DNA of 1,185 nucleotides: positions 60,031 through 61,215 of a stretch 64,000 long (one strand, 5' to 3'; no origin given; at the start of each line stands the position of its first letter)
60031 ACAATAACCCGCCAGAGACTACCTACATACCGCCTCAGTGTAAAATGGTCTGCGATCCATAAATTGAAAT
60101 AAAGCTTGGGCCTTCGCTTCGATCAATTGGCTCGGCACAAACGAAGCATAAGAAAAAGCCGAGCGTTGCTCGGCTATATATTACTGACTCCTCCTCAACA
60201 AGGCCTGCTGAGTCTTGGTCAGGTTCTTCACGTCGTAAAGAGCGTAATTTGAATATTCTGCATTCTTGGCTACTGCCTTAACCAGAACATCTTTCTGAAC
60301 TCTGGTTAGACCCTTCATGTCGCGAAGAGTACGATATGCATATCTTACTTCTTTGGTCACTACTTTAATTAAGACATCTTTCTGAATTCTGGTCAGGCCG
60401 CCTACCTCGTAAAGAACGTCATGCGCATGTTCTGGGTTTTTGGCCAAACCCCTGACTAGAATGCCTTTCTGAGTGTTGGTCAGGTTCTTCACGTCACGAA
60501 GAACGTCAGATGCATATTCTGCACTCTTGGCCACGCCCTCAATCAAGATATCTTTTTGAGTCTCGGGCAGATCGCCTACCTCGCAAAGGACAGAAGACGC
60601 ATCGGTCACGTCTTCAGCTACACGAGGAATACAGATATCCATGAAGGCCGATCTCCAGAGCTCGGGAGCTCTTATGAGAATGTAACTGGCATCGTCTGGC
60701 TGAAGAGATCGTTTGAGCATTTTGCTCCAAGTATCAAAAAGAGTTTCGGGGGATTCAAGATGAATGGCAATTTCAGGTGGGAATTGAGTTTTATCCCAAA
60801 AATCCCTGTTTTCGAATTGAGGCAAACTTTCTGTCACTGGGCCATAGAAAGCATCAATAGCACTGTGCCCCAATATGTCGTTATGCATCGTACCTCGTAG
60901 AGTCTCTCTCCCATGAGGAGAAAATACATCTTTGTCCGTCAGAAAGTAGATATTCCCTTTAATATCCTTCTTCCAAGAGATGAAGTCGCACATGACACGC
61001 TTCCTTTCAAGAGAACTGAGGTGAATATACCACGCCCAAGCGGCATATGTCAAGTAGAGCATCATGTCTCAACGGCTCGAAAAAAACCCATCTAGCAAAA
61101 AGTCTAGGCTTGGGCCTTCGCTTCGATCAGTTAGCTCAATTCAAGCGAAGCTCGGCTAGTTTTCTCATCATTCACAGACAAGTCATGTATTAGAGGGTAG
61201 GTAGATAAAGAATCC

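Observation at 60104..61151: Tandem 29-aa-repeat protein flanked by imperfect 44-nt direct repeats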

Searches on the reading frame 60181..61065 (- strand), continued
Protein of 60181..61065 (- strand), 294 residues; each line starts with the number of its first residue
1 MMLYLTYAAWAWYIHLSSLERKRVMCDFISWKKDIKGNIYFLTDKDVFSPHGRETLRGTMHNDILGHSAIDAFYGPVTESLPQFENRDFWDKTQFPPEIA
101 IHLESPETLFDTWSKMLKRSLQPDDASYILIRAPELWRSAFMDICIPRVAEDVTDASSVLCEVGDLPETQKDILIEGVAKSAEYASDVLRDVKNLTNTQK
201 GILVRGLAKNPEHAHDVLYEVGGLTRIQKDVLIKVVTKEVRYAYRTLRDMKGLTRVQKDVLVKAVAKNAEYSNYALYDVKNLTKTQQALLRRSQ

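Call 62: fold_search(model_id=the predicted structure, library=viral)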
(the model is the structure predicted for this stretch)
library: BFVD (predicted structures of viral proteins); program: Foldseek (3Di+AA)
matches with E <= 10: 560; with E <= 0.001: 1
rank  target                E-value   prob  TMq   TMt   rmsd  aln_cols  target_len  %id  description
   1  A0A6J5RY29            4.7e-04  1.00  0.40  0.43  10.3       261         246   13  Uncharacterized protein [uncultured Caudovirales phage]
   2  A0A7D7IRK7            3.6e-02  0.97  0.23  0.15  10.3       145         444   14  (no name in the UniProt tables at hand)
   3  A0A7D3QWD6            4.6e-02  0.47  0.19  0.10  15.7       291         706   12  DUF4116 domain-containing protein [Fadolivirus FV1/VV64]
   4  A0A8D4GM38            7.8e-02  0.60  0.27  0.14  13.2       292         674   10  (no name in the UniProt tables at hand)
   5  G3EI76                9.4e-02  0.92  0.35  0.15   9.0       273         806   11  Ankyrin-like protein [Yokapox virus]
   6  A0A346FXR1            9.8e-02  0.33  0.15  0.14  14.5       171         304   12  (no name in the UniProt tables at hand)
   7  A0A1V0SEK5            1.3e-01  0.28  0.18  0.12  11.8       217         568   10  Uncharacterized protein [Hokovirus HKV1]
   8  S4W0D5                1.5e-01  0.54  0.29  0.21   9.7       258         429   12  Ankyrin repeat domain containing protein [Pandoravirus salinus]
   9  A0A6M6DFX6            1.5e-01  0.54  0.27  0.17  10.2       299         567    8  (no name in the UniProt tables at hand)
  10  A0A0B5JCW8            1.6e-01  0.15  0.14  0.06  18.1       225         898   11  F-box domain protein [Pandoravirus inopinatum]
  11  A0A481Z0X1            1.8e-01  0.75  0.27  0.20   9.6       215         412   12  DUF4116 domain-containing protein [Mimivirus LCMiAC01]
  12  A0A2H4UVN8            1.9e-01  0.51  0.26  0.20  14.8       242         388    9  Uncharacterized protein [Bodo saltans virus]
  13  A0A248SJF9            2.0e-01  0.82  0.25  0.40  10.1       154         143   13  (no name in the UniProt tables at hand)
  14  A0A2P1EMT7            2.1e-01  0.14  0.14  0.10  16.3       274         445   14  DUF4116 domain-containing protein [Moumouvirus australiensis]
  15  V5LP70                2.1e-01  0.08  0.13  0.11  22.9       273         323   14  (no name in the UniProt tables at hand)
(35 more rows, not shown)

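Call 91: list_cluster_members(proteins=[P0001, P0008, P0013, P0169])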
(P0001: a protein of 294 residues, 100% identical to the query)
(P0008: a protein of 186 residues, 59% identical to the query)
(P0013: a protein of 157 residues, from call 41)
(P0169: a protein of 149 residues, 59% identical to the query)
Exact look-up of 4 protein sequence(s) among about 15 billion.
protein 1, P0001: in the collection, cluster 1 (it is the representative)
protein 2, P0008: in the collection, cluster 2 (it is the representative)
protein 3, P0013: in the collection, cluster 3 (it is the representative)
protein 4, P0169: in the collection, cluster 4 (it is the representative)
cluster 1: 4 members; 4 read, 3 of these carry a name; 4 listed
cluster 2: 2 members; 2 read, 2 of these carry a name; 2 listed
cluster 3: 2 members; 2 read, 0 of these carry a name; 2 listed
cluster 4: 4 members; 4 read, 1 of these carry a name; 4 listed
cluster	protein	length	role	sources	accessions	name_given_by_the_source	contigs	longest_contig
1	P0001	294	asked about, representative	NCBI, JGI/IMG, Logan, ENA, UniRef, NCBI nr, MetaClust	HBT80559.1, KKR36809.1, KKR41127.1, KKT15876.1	MAG: hypothetical protein UW46_C0001G0101 [Candidatus Yanofskybacteria bacterium ... | Uncharacterized protein n=1 Tax=Candidatus Yanofskybacteria bacterium GW2011_GWE2_40_11 ... | MAG: hypothetical protein UT69_C0013G0031 [Candidatus Yanofskybacteria bacterium ...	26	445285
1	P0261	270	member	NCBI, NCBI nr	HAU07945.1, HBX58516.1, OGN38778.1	MAG TPA: hypothetical protein DCS06_03125 [Candidatus Yanofskybacteria bacterium] | MAG: hypothetical protein A2371_03500 [Candidatus Yanofskybacteria bacterium ...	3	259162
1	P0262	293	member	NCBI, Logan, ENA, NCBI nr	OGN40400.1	MAG: hypothetical protein A2568_02145 [Candidatus Yanofskybacteria bacterium ...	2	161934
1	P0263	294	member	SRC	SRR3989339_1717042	-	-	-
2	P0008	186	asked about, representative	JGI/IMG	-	hypothetical protein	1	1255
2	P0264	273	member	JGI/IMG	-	hypothetical protein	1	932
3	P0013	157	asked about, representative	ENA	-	-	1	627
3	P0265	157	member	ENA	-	-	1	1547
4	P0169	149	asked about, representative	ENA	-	-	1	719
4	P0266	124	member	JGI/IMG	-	hypothetical protein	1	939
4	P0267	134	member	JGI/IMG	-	-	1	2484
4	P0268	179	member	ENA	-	-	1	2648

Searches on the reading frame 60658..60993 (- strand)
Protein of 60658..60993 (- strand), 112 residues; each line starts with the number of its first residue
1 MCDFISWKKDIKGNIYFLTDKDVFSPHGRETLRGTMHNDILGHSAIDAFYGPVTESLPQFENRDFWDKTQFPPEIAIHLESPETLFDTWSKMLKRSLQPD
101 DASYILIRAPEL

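Call 30: search_solved_structures(query=A3, max_evalue=10)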
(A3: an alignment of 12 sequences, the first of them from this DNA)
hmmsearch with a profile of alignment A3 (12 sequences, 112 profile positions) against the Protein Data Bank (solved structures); distinct sequences matched with E-value up to 10: 3.
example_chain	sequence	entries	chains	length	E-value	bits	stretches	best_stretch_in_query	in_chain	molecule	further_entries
6zsu_A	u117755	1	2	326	0.67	13.3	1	54-98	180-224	CgnE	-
7f20_A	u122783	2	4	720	0.7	13.3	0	39-94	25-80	L-lactate oxidase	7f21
7f22_A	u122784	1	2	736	0.7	13.3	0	39-94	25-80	L-lactate oxidase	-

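Call 41: search_protein_representatives(alignment_id=A3)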
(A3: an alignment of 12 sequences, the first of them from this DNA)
Query: 12 sequences, 112 profile positions. Proteins with E-value up to 0.001 (for the whole library): 450; up to 1e-10: 175; up to 1e-30: 15. The best 150 are listed.
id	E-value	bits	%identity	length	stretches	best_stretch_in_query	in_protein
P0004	4.2e-52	191.2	-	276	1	1-111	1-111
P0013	3.1e-49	182.0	-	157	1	1-111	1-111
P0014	1.1e-47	176.9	-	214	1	1-112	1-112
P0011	2.1e-47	176.0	-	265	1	1-111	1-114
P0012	1.2e-45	170.4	-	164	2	1-111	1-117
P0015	1.2e-43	163.9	-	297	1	1-111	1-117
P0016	4.9e-42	158.8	-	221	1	1-111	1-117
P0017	4.5e-40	152.4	-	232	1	1-111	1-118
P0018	8.4e-37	141.9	-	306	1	1-111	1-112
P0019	4.4e-34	133.1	-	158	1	1-111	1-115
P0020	4.4e-34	133.1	-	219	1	1-111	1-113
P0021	4.4e-33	129.9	-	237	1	1-111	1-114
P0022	3.5e-32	127.0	-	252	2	1-111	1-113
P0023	9.7e-32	125.6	-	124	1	1-111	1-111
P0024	7.0e-31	122.8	-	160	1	1-111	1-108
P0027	6.0e-29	116.6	-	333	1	1-111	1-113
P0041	1.3e-26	109.1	-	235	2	1-108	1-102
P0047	1.2e-25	106.0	-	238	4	1-111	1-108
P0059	3.9e-23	97.9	-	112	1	1-95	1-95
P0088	8.9e-19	83.8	-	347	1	1-110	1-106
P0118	2.2e-14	69.7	-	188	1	1-86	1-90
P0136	8.1e-13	64.7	-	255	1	1-83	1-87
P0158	1.4e-11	60.6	-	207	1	1-81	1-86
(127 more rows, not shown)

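Call 42: predict_structure(alignment_id=A3)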
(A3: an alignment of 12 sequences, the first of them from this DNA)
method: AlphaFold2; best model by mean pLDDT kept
length: 112 residues; sequences in the alignment: 12
mean_pLDDT: 74.8   pTM: 0.68
mean pLDDT of the five models: 74.8, 72.3, 71.2, 65.0, 63.3
residues with pLDDT >= 90: 21; 70-90: 45; 50-70: 42; < 50: 4
segments of 3 or more residues with pLDDT < 50: 1-3
pLDDT, mean of each block of 10 residues (from residue 1): 71 89 81 63 85 92 77 81 59 63 66 60
secondary structure, 60 per line:
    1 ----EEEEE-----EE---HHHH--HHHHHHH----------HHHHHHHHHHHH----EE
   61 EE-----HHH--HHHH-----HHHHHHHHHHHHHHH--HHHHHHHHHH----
elements in order: E5-9 H20-23 H26-32 H43-54 E59-62 H73-76 H82-96 H99-108
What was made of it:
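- That fold search used the head-only model, which is of middling quality (pLDDT 74.8, call 42).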

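Call 50: list_cluster_members(proteins=[P0015, P0021, P0027, P0041, P0047, P0059, P0088, P0118, P0136, P0158])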
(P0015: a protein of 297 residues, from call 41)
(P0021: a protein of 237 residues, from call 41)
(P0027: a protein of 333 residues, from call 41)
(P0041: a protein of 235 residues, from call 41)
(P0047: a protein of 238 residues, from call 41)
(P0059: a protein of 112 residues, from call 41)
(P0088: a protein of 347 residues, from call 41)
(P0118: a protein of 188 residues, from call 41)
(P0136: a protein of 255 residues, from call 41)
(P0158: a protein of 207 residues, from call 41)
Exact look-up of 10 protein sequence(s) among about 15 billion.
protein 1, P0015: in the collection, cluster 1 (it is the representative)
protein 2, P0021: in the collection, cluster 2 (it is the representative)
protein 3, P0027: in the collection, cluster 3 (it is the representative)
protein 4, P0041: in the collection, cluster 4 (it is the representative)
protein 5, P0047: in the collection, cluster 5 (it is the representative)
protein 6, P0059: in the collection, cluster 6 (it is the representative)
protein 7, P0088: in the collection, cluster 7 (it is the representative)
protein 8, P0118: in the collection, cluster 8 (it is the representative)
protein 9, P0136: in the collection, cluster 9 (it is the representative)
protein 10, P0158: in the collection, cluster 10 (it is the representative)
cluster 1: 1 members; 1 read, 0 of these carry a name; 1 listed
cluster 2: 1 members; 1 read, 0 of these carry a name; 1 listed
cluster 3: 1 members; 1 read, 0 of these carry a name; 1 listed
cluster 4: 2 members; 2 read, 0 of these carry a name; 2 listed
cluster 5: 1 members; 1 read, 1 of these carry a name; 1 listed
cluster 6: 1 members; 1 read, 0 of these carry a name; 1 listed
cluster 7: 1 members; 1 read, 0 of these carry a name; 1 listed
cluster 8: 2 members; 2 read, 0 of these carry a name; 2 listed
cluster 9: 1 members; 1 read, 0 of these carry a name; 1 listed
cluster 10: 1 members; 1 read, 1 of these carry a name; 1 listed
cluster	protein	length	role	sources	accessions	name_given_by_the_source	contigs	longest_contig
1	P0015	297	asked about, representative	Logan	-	-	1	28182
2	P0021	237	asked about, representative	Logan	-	-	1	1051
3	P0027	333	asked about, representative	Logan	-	-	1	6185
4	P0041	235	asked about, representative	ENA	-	-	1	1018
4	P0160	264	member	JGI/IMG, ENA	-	-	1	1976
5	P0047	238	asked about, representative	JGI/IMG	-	hypothetical protein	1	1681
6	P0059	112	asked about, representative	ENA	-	-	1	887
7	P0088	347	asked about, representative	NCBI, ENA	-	-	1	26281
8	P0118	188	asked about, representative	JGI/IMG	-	-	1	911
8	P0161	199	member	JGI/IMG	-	-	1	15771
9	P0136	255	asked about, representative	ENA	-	-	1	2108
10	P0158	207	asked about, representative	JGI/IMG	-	hypothetical protein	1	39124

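Call 56: find_encoding_contigs(protein=P0088, flank=8000, max_places=2)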
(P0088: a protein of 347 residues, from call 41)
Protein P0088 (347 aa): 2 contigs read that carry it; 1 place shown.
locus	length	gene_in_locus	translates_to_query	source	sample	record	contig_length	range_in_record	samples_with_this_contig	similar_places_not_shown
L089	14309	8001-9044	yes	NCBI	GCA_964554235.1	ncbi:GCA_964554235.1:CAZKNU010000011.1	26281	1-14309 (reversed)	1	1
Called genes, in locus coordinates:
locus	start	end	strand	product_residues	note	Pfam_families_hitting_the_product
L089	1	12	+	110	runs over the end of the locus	PF01900:RNase_P_Rpp14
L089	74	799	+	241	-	PF10584:Proteasome_A_N, PF00227:Proteasome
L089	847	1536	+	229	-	PF01172:SBDS_N, PF09377:SBDS_domain_II, PF20268:SBDS_C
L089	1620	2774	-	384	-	PF00709:Adenylsucc_synt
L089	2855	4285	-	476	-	PF00206:Lyase_1, PF08328:ASL_C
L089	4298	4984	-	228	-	PF00702:Hydrolase, PF13419:HAD_2, PF13242:Hydrolase_like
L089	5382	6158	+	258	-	PF22625:ECR1_N_2, PF14382:ECR1_N, PF21266:S1_RRP4 (faint), PF00013:KH_1, PF15985:KH_6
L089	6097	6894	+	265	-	PF01138:RNase_PH, PF03725:RNase_PH_C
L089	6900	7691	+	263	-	PF01138:RNase_PH, PF03725:RNase_PH_C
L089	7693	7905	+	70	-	PF01192:RNA_pol_Rpb6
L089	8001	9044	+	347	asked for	-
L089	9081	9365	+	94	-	PF04010:DUF357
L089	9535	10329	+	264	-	PF01978:TrmB, PF11495:TrmB_EBD_N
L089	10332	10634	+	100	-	-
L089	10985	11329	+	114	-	PF01981:PTH2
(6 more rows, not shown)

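Call 61: search_dna_similar(query=window:60658-60993:-, collection=phages, mode=protein, max_evalue=0.01)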
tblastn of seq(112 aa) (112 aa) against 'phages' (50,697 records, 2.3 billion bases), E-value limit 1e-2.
No match.
